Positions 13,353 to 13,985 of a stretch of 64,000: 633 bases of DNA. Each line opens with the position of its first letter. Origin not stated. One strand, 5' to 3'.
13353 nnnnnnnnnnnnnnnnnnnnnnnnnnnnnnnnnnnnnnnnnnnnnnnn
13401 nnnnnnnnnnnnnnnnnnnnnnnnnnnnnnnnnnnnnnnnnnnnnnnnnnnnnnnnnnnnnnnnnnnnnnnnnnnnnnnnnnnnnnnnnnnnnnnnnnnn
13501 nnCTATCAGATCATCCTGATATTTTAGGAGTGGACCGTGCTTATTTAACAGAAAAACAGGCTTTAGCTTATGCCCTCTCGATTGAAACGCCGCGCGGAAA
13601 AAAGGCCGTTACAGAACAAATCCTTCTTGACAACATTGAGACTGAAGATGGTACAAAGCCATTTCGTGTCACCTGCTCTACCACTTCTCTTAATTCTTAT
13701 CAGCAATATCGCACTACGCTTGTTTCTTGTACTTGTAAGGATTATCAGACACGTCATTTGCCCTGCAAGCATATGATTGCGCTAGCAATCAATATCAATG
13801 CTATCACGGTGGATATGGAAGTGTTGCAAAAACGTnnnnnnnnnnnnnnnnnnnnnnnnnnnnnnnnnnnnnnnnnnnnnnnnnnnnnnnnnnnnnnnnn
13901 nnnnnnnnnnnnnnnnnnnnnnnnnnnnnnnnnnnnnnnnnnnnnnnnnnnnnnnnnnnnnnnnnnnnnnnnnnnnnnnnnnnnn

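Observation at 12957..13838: One polypeptide joining an extracytoplasmic YHYH-motif domain to a cytoplasmic SWIM zinc finger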

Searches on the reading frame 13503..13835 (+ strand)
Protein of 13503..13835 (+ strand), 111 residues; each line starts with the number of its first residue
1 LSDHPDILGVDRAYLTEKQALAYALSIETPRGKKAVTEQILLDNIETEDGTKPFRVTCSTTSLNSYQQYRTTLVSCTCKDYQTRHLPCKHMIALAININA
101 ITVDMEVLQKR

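Call 37: search_solved_structures(query=A2, max_evalue=1, show_alignments=3)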
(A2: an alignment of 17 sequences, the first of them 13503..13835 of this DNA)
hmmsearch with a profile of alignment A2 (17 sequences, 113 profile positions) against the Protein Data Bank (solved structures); distinct sequences matched with E-value up to 1: 1.
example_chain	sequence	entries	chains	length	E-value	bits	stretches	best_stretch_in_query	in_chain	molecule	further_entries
1x9y_A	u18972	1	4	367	0.92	12.8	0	20-87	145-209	cysteine proteinase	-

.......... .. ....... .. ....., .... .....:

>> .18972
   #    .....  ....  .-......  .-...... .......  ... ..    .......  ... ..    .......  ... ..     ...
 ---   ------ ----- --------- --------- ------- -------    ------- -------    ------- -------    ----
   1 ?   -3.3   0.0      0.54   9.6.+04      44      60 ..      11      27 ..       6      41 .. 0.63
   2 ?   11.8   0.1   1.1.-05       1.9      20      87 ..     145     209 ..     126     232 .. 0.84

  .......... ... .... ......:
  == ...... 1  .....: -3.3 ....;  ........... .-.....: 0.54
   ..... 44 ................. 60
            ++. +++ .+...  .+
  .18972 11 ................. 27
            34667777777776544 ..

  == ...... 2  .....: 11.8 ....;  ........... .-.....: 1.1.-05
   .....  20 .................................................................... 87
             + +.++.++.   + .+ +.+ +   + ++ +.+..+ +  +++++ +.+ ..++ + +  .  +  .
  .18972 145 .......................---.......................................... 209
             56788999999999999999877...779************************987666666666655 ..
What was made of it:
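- Tried and rejected: A profile search of PDB sequences found nothing (call 37).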

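Call 48: search_protein_representatives(alignment_id=A2)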
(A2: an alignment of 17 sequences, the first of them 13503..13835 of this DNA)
Query: 17 sequences, 113 profile positions. Proteins with E-value up to 0.001 (for the whole library): 2705; up to 1e-10: 377; up to 1e-30: 14. The best 150 are listed.
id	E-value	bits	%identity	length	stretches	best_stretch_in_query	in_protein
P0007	2.8e-40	153.1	-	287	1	2-112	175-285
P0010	1.1e-39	151.1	-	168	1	2-112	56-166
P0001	5.7e-39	148.9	-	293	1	2-109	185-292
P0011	6.6e-38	145.5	-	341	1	2-110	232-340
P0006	1.2e-37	144.6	-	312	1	2-111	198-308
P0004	8.1e-37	141.9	-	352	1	2-109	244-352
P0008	9.2e-37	141.8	-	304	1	2-109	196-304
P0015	3.3e-36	140.0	-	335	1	2-111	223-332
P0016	2.8e-35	137.0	-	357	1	4-112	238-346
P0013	3.2e-34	133.6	-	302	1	2-109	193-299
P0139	2.3e-33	130.8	-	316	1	4-109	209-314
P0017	5.4e-33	129.6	-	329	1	2-111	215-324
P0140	1.1e-32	128.7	-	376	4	63-102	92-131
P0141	1.1e-31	125.4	-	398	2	7-105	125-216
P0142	3.1e-29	117.5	-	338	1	4-111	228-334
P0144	1.1e-26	109.3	-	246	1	7-102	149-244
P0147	1.8e-25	105.4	-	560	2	57-104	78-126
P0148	3.9e-25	104.3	-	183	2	56-103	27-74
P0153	1.2e-24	102.7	-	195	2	29-102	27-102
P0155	1.3e-24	102.6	-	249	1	5-103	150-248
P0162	1.3e-23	99.4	-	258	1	8-105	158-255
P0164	5.2e-23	97.5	-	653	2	59-105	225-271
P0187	2.1e-19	85.9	-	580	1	17-109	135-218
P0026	4.6e-19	84.8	-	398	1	12-112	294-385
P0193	1.4e-18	83.2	-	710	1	11-108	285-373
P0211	5.5e-17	78.1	-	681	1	20-109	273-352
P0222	1.3e-15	73.6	-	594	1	6-109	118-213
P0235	4.6e-15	71.8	-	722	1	10-102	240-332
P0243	1.4e-14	70.3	-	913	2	55-104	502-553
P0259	5.7e-14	68.3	-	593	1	20-108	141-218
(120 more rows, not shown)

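Call 55: find_encoding_contigs(protein=P0144, flank=7000, max_places=2)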
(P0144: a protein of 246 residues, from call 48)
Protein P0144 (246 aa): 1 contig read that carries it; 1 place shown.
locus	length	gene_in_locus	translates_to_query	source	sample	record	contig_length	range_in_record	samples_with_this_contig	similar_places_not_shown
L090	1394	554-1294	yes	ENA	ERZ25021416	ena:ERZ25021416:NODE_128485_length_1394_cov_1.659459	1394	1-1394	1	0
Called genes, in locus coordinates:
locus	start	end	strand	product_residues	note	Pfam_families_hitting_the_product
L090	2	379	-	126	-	?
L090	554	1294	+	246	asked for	PF04434:SWIM (weak)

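Call 67: predict_structure(alignment_id=A2)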
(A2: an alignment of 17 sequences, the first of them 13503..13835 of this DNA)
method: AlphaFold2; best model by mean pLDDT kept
length: 111 residues; sequences in the alignment: 17
mean_pLDDT: 95.5   pTM: 0.89
mean pLDDT of the five models: 95.5, 94.2, 94.0, 93.7, 93.6
residues with pLDDT >= 90: 101; 70-90: 10; 50-70: 0; < 50: 0
segments of 3 or more residues with pLDDT < 50: none
pLDDT, mean of each block of 10 residues (from residue 1): 90 97 96 96 96 95 94 98 98 98 94 85
secondary structure, 60 per line:
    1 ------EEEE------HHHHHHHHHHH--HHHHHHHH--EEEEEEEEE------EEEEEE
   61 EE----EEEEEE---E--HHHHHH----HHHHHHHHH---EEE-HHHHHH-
elements in order: E7-10 H17-27 H30-37 E40-48 E55-62 E67-72 H79-84 H89-97 E101-103 H105-110
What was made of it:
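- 13509..13835 (+): Folded cytoplasmic C-terminal domain (aa 185-293): two helices, a three-stranded sheet and the SWIM knuckle. Call 67: pLDDT 95.5, pTM 0.89.
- Checked: Modelled alone, that domain reaches pLDDT 95.5 and pTM 0.89 (call 67).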

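Call 69: search_protein_families(library=pfam, proteins=[P0187, P0193, P0211, P0222, P0235, P0259, P0164, P0147, P0243, P0140], max_evalue=0.001)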
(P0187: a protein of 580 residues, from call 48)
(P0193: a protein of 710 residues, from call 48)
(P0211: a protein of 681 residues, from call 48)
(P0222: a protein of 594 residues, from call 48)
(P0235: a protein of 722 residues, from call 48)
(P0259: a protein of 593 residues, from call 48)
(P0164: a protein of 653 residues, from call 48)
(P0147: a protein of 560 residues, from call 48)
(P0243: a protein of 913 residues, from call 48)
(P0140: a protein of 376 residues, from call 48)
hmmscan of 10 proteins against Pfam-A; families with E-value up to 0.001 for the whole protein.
P0187 (580 aa): 3 families
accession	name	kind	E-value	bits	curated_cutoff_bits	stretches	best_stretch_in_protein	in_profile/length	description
PF04471.18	Mrr_cat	-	1.9e-09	38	21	1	406-507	8-102/115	Restriction endonuclease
PF04434.22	SWIM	-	0.0001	22.2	19.6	1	182-207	13-38/38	SWIM zinc finger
PF13156.12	Mrr_cat_2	-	0.00012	22.4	22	1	430-504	26-96/127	Restriction endonuclease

P0193 (710 aa): 3 families
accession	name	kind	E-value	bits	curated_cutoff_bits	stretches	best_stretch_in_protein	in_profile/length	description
PF04471.18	Mrr_cat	-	6.2e-10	39.6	21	1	540-650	8-112/115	Restriction endonuclease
PF04434.22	SWIM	-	4.9e-07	29.6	19.6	1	337-362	12-37/38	SWIM zinc finger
PF13156.12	Mrr_cat_2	-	0.00023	21.5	22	1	565-635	27-94/127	Restriction endonuclease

P0211 (681 aa): 2 families
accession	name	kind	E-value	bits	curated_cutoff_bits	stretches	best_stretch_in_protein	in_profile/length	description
PF04471.18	Mrr_cat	-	2.4e-08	34.5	21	1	511-609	8-99/115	Restriction endonuclease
PF04434.22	SWIM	-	1.3e-06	28.2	19.6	1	316-339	13-36/38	SWIM zinc finger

P0222 (594 aa): 3 families
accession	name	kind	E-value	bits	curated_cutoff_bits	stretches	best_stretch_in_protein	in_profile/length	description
PF04471.18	Mrr_cat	-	6.6e-10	39.5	21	1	426-531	8-107/115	Restriction endonuclease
PF13156.12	Mrr_cat_2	-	2.2e-06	28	22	1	449-529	25-102/127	Restriction endonuclease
PF04434.22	SWIM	-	2e-05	24.5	19.6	1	178-198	14-34/38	SWIM zinc finger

P0235 (722 aa): 3 families
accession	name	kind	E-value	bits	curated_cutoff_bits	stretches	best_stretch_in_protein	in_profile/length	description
PF04471.18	Mrr_cat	-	1.2e-10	41.9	21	1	552-658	8-108/115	Restriction endonuclease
PF04434.22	SWIM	-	2.2e-07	30.7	19.6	1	303-328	13-38/38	SWIM zinc finger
PF13156.12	Mrr_cat_2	-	0.0002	21.7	22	1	577-650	27-97/127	Restriction endonuclease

P0259 (593 aa): 4 families
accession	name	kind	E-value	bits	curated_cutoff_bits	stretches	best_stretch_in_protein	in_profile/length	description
PF04471.18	Mrr_cat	-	7.5e-12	45.8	21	1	423-524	6-100/115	Restriction endonuclease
PF13156.12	Mrr_cat_2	-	2.6e-05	24.5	22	1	450-527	27-101/127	Restriction endonuclease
PF04434.22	SWIM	-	4.9e-05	23.2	19.6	1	181-207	11-37/38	SWIM zinc finger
PF06295.17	ZapG-like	-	0.00095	19.6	33.5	1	20-100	9-90/123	Z-ring associated protein G-like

P0164 (653 aa): 2 families
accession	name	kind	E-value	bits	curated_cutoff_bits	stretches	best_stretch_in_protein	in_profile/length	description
PF04471.18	Mrr_cat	-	5.8e-12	46.2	21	1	475-576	6-101/115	Restriction endonuclease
PF04434.22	SWIM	-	1.3e-10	41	19.6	2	130-153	5-35/38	SWIM zinc finger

P0147 (560 aa): 1 family
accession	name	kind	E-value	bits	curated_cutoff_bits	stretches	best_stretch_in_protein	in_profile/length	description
PF04434.22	SWIM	-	1.2e-15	57.1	19.6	2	93-119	11-37/38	SWIM zinc finger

P0243 (913 aa): 1 family
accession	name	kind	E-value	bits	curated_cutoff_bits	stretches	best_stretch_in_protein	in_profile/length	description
PF00929.31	RNase_T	-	3.9e-28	99.5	24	1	22-175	3-160/164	Exonuclease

P0140 (376 aa): 1 family
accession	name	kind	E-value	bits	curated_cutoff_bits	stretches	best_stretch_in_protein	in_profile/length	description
PF04434.22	SWIM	-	8.9e-11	41.5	19.6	1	234-256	9-31/38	SWIM zinc finger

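Call 70: fold_search(model_id=the predicted structure, library=pdb)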
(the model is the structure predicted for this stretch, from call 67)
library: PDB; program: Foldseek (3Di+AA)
matches with E <= 10: 267; with E <= 0.001: 0
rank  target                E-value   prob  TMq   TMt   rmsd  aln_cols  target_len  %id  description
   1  6i3r_MODEL_1_A        7.3e-01  0.13  0.24  0.12  11.4        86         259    9  Structure, dynamics and roX2-lncRNA binding of tandem double-stranded RNA binding domains dsRBD1/2 of Drosophi (released 2019-02-20)
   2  3vyy_B                1.2e+00  0.12  0.25  0.31  10.7        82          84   15  Structural insights into RISC assembly facilitated by dsRNA binding domains of human RNA helicase A (DHX9) (released 2013-02-13)
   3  1whq_MODEL_1_A        1.5e+00  0.08  0.23  0.25  11.9        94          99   13  Solution structure of the N-terminal dsRBD from hypothetical protein BAB28848 (released 2004-11-28)
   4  7f9o_a                1.6e+00  0.02  0.18  0.14  16.1       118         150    8  PSI-NDH supercomplex of Barley (released 2021-12-22)
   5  5npg_MODEL_1_A        1.7e+00  0.04  0.19  0.21  11.8        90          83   14  Solution structure of Drosophila melanogaster Loquacious dsRBD1 (released 2017-10-04)
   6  9a4r_B                1.8e+00  0.06  0.21  0.03  10.4        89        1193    9  Integrative model of RPSH-RPOB by crosslinking MS and deep learning (released 2024-09-18)
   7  2xgl_B                1.8e+00  0.03  0.14  0.17  13.9        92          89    9  The X-ray structure of the Escherichia coli colicin M immunity protein demonstrates the presence of a disulphide bridg (released 2010-11-17)
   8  3er0_A                1.9e+00  0.35  0.27  0.21   2.9        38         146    8  Crystal structure of the full length eIF5A from Saccharomyces cerevisiae (released 2008-12-02)
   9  5ztm_B                1.9e+00  0.10  0.25  0.18  10.4        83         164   10  Crystal structure of MLE dsRBDs in complex with roX2 (R2H1) (released 2019-03-06)
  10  4kpr_B                2.0e+00  0.33  0.26  0.07   2.3        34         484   24  Tetrameric form of rat selenoprotein thioredoxin reductase 1 (released 2014-05-14)
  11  2j3n_A                2.0e+00  0.30  0.26  0.07   2.2        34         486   20  X-ray structure of human thioredoxin reductase 1 (released 2007-07-03)
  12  1wnh                  2.0e+00  0.09  0.24  0.14   5.9        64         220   16  Crystal structure of mouse Latexin (tissue carboxypeptidase inhibitor) (released 2005-02-15)
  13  2xlr_D                2.1e+00  0.35  0.24  0.07   2.1        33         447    9  Joint-functions of protein residues and NADP(H) in oxygen-activation by flavin-containing monooxygenase: Asn78Asp muta (released 2010-09-15)
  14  2zz0_B                2.1e+00  0.30  0.26  0.07   2.2        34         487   20  Crystal structure of human thioredoxin reductase I (SeCys 498 Cys) (released 2009-08-18)
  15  8uep_1C               2.1e+00  0.05  0.17  0.11   7.0        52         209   17  In-situ complex I, Active-Q10 (State-alpha) (released 2024-06-19)
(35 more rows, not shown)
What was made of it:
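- Tried and rejected: Foldseek of the high-confidence C-terminal model against the PDB also gave nothing (call 70).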

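Call 72: search_protein_families(library=pfam, alignment_id=A3, max_evalue=0.001)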
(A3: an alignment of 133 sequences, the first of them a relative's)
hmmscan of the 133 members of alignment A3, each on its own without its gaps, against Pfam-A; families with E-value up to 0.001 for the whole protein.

A. member 1, P0139 (316 aa): 1 family
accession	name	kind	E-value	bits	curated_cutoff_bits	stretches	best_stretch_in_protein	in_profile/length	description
PF04434.22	SWIM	-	1.2e-06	28.4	19.6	1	274-302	9-37/38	SWIM zinc finger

B. families by the number of members that match (of 133 scanned): 17 families
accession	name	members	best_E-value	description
PF04434.22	SWIM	123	3.1e-17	SWIM zinc finger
PF04471.18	Mrr_cat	11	5.8e-12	Restriction endonuclease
PF13156.12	Mrr_cat_2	9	2.2e-06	Restriction endonuclease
PF00929.31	RNase_T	3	2.2e-35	Exonuclease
PF13482.12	RNase_H_2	2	9.8e-06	RNase_H superfamily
PF10571.15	UPF0547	1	2.3e-06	Uncharacterised protein family UPF0547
PF13248.11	Zn_ribbon_3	1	3.2e-06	zinc-ribbon domain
PF07926.17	TPR_MLP1_2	1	1.4e-05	TPR/MLP1/MLP2-like protein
PF05434.16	Tmemb_9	1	8.5e-05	TMEM9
PF25764.1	KIF21A_4th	1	0.00013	KIF21A-like domain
PF22722.2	NA-iREase1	1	0.00018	NACHT-associated inactive Restriction Endonuclease 1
PF21762.3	DEDDh_C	1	0.00018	DNA polymerase III subunit epsilon-like, C-terminal domain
PF15934.10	Yuri_gagarin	1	0.00045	Yuri gagarin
PF19491.4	DUF6026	1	0.00052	Family of unknown function (DUF6026)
PF02351.21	GDNF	1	0.00062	GDNF/GAS1 domain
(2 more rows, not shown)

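Call 79: search_protein_families(library=padloc, proteins=[P0187, P0193, P0164, P0243, P0148, P0153, P0144, P0155], max_evalue=0.01)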
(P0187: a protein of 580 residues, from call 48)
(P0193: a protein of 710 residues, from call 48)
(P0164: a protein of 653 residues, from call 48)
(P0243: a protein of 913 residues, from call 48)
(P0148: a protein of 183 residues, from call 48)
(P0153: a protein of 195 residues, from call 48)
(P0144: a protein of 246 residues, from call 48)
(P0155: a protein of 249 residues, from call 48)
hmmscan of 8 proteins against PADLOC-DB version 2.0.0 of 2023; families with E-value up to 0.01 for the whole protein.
P0187 (580 aa): 0 families

P0193 (710 aa): 2 families
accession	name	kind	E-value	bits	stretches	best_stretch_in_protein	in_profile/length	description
PDLC03863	LmuB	-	6.7e-07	26.4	1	43-258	188-391/610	-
PDLC00512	JetC1|JetC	-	0.0047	13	0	51-267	645-853/1123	DUF3584 domain; MukB-like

P0164 (653 aa): 1 family
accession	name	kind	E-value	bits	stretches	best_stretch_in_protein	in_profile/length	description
PDLC00631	ZorD1|ZorD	-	3.9e-06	22.9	1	476-579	951-1049/1071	"SWI2/SNF2 helicase, Mrr-like nuclease"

P0243 (913 aa): 3 families
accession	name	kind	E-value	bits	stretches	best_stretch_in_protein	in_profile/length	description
PDLC01247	DEDDh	-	9.6e-32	108.5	1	20-179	1-138/139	"CAS-I,CAS-II,CAS-III,CAS-IV,CAS-V,CAS-VI; associated"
PDLC05027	PDC-S48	-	6.9e-18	62.9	1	18-184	5-168/411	-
PDLC05028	PDC-S48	-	1.3e-12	45.1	1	18-120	19-117/512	-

P0148 (183 aa): 0 families

P0153 (195 aa): 0 families

P0144 (246 aa): 2 families
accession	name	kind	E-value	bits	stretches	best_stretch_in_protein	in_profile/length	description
PDLC02972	SWIM_XIII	-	0.00024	17.8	1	157-238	424-502/509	-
PDLC05053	PDC-S62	-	0.0051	13.4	1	209-240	61-91/566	-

P0155 (249 aa): 2 families
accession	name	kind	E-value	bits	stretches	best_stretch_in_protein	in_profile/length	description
PDLC04061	PD-T4-6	-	0.0007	17.2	1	3-124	359-478/510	-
PDLC02972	SWIM_XIII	-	0.0034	14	1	207-240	465-501/509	-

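Call 81: find_encoding_contigs(protein=P0187, flank=7000, max_places=2)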
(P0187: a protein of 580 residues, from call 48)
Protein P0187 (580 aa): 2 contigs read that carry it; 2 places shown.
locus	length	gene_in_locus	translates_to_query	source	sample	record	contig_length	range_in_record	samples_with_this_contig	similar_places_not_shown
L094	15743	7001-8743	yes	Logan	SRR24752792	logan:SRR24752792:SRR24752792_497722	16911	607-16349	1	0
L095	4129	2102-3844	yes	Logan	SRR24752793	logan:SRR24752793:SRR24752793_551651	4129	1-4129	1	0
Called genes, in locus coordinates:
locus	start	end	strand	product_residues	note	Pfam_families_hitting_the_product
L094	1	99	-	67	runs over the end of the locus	PF13560:HTH_31, PF12844:HTH_19, PF01381:HTH_3, PF13443:HTH_26 (weak), PF07022:Phage_CI_repr (weak)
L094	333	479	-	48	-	-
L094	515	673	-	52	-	-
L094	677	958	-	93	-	-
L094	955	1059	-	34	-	-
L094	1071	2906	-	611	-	PF00145:DNA_methylase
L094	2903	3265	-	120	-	-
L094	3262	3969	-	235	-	PF01555:N6_N4_Mtase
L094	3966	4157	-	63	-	-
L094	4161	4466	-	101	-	PF14191:YodL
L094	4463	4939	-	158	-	-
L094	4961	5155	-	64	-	PF13560:HTH_31 (weak), PF01381:HTH_3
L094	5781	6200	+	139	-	PF13384:HTH_23 (faint), PF01381:HTH_3 (weak), PF13443:HTH_26 (faint), PF13518:HTH_28 (faint)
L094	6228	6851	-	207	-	PF06114:Peptidase_M78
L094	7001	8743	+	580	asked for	PF04471:Mrr_cat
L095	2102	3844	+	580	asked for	PF04471:Mrr_cat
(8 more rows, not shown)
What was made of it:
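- The TM-SWIM-Mrr_cat protein P0187 occupies the same repressor / M78 / X / serine-recombinase slot (call 81). The strongly conserved cytoplasmic SWIM domain and its nuclease-fused relatives (calls 69, 72, 81) are hard to explain on a purely extracellular role.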

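Call 82: find_encoding_contigs(protein=P0162, flank=7000, max_places=2)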
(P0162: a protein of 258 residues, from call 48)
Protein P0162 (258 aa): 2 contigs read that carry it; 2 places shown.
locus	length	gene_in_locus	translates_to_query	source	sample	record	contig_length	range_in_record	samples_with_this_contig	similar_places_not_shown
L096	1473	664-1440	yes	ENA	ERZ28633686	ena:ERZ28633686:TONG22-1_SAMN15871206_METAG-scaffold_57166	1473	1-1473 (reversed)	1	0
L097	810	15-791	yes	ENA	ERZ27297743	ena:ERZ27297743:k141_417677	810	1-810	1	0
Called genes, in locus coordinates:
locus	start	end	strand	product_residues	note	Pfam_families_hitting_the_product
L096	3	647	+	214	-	?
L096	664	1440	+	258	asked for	PF04434:SWIM (weak)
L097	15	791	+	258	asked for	PF04434:SWIM (weak)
